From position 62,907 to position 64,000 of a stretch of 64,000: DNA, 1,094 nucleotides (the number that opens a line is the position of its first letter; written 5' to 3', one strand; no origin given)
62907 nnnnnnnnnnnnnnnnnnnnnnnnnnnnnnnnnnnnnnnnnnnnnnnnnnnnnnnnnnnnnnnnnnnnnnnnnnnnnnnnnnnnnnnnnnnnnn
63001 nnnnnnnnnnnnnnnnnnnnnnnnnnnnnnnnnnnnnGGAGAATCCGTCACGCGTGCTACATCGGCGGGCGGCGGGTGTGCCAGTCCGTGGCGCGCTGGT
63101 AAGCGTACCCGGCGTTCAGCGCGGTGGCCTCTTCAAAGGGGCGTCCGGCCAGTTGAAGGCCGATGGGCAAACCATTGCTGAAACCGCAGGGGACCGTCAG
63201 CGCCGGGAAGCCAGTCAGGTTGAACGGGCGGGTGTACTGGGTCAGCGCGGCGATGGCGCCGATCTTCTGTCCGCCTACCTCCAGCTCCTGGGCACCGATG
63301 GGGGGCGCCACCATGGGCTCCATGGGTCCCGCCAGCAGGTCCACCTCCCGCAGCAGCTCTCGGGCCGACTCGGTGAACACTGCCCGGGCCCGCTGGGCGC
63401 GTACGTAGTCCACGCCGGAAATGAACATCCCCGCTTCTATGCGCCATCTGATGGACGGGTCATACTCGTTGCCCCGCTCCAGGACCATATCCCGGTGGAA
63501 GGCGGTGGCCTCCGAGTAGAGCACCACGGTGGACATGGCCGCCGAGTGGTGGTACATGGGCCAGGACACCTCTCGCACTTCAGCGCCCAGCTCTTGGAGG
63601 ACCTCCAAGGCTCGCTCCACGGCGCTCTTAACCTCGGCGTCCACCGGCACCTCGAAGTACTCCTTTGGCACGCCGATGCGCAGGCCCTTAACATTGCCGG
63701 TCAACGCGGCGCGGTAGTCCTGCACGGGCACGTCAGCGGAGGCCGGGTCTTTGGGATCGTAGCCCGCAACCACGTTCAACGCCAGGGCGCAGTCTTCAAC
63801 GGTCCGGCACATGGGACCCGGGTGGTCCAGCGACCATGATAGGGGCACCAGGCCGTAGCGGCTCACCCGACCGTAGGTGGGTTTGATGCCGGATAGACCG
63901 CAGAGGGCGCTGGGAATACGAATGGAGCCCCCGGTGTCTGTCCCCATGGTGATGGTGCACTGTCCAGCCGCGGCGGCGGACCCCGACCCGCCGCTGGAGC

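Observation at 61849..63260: Low-G+C SRA-like/HNH nuclease cassette flanked by 198-bp direct repeats of the amidase 3' end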

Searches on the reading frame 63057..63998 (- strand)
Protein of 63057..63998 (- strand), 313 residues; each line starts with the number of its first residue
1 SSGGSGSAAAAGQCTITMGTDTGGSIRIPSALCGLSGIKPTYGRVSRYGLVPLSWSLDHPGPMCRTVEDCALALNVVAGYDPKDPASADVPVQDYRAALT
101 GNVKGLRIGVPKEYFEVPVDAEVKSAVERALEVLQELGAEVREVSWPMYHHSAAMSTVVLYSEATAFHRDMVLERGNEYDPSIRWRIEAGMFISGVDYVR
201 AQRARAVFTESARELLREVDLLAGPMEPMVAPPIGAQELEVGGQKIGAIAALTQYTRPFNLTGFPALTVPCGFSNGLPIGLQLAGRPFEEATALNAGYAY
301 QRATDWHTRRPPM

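Call 5: search_protein_families(library=pfam, proteins=[window:63057-63998:-], max_evalue=1)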
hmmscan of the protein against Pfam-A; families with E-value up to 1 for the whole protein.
window:63057-63998:- (313 aa): 1 family
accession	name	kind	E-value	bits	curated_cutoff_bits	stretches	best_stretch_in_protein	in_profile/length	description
PF01425.27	Amidase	-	9.1e-76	256.1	27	1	1-293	130-444/445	Amidase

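Call 7: search_protein_families(library=ncbifam, proteins=[window:63057-63998:-], max_evalue=1)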
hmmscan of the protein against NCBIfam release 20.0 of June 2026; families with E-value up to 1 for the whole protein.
window:63057-63998:- (313 aa): 26 families (the best 25 are shown)
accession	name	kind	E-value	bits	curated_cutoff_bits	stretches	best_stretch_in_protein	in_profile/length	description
NF006631.0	PRK09201.1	equivalog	2.3e-74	250.8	461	1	1-302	156-453/466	AtzE family amidohydrolase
TIGR02715.1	amido_AtzE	subfamily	1.2e-73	248.7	425.75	1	1-302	149-446/452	AtzE family amidohydrolase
NF004815.0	PRK06169.1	equivalog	4.9e-72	243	506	1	1-312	159-467/471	amidase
TIGR00132.1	gatA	equivalog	3.8e-71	240.2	481.1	2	1-166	141-306/466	Asp-tRNA(Asn)/Glu-tRNA(Gln) amidotransferase subunit GatA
NF005565.0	PRK07235.1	subfamily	3.8e-69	233.7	545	2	1-162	171-334/506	amidase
NF005460.0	PRK07056.1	subfamily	7.4e-58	196.6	447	1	1-301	162-450/457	amidase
NF006006.0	PRK08137.1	equivalog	4.5e-52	177.5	534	2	1-164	190-354/529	amidase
NF005450.0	PRK07042.1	equivalog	3.1e-50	171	458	1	1-309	155-457/464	amidase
NF006043.0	PRK08186.1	subfamily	2e-46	158.6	487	1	1-307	151-451/600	allophanate hydrolase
NF005687.0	PRK07487.1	subfamily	4.8e-45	154.2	428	1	1-303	156-455/468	amidase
NF005688.0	PRK07488.1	equivalog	6.3e-45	154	532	1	1-298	158-460/474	indoleacetamide hydrolase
TIGR02713.1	allophanate_hyd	equivalog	2.9e-44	151.6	511.05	1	1-307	114-416/563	allophanate hydrolase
NF005686.0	PRK07486.1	subfamily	3.7e-43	147.9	465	1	1-313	163-482/486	amidase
NF009119.0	PRK12470.1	equivalog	8.1e-42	143.8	498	1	1-312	155-460/462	amidase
NF004622.0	PRK05962.1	equivalog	3.6e-41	141.4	463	1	1-298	137-422/431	amidase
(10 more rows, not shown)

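Call 15: find_related_loci(query=window:63057-63998:-, collection=genome_contigs, flank=6000)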
Query window:63057-63998:- (313 aa) in genome_contigs; peptide patterns used: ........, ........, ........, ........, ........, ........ (x = any residue, [..] = any of these).
599 stretches matched a pattern (row limit reached: there are more); 570 encode a relative of the query (tblastn E <= 1e-3); the best 80 are kept; 80 distinct loci.
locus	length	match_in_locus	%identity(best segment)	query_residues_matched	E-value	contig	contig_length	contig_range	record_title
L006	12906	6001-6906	67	13-313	9e-145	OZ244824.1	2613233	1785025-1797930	MAG: Dehalococcoidia bacterium isolate 70ea3dc7-dc25-4479-8e7e-ee8621e45a74 genome assembly, chromosome: 1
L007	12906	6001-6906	67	13-313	2e-144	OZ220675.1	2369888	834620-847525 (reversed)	MAG: Dehalococcoidia bacterium isolate ea37d81f-01db-49a7-af8b-960c32e5f49c genome assembly, chromosome: 1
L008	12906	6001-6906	67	13-313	5e-144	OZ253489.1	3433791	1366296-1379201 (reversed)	MAG: Dehalococcoidia bacterium isolate ffb8934b-577b-4777-8369-15bafc51d39f genome assembly, chromosome: 1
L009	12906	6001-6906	66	13-313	9e-143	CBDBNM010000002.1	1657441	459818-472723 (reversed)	MAG: Dehalococcoidia bacterium isolate c1b9121c-b6f9-408d-bdb8-3c357fa74dc1 genome assembly, contig: contig_2, whole gen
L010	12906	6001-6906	66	13-313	9e-143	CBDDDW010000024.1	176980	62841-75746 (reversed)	MAG: Dehalococcoidia bacterium isolate 9f6fb6b0-17a9-46aa-8c0f-e8d1727f8334 genome assembly, contig: contig_24, whole ge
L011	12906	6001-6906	67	13-313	3e-141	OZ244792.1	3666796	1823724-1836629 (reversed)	MAG: Dehalococcoidia bacterium isolate ad4dcc4a-e611-4ae4-9ebb-ef3820abf337 genome assembly, chromosome: 1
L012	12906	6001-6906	65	13-313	6e-140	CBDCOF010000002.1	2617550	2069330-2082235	MAG: Dehalococcoidia bacterium isolate f6db25fd-3272-4cc8-8767-510b53d0c936 genome assembly, contig: contig_2, whole gen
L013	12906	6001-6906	65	13-313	2e-136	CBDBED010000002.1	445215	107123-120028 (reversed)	MAG: Dehalococcoidia bacterium isolate 5625331d-cfd1-4067-b2ed-0d0e62f3ee82 genome assembly, contig: contig_2, whole gen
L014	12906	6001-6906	65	13-313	3e-136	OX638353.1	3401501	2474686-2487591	MAG: uncultured Dehalococcoidia bacterium isolate caae0dea-c4e0-4340-bdfb-0144304000aa genome assembly, chromosome: 1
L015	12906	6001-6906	65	13-313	5e-134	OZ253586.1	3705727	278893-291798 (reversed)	MAG: Dehalococcoidia bacterium isolate d3159264-bc79-429f-a3e1-480caf473a69 genome assembly, chromosome: 1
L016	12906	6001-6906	64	13-313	9e-134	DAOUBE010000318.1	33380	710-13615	MAG TPA_asm: Dehalococcoidia bacterium isolate H68_708 k101_698994, whole genome shotgun sequence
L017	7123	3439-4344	63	13-313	2e-133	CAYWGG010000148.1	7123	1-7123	MAG TPA_asm: uncultured Dehalococcoidia bacterium isolate binchicken_co21_430 genome assembly, contig: NODE_11295_length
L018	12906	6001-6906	63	13-313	5e-133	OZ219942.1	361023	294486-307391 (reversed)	MAG: Dehalococcoidia bacterium isolate d5105c1e-37dd-4811-a55b-ed3c3c49e222 genome assembly, chromosome: 16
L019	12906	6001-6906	60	13-313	8e-130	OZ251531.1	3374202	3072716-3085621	MAG: Dehalococcoidia bacterium isolate dbfc7836-c0f4-4258-ad9f-d4e7c961b2d4 genome assembly, chromosome: 1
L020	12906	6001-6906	61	13-313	1e-128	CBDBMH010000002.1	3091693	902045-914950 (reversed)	MAG: Dehalococcoidia bacterium isolate 54ca6173-90b9-4e1c-a49d-3e10b3dce350 genome assembly, contig: contig_2, whole gen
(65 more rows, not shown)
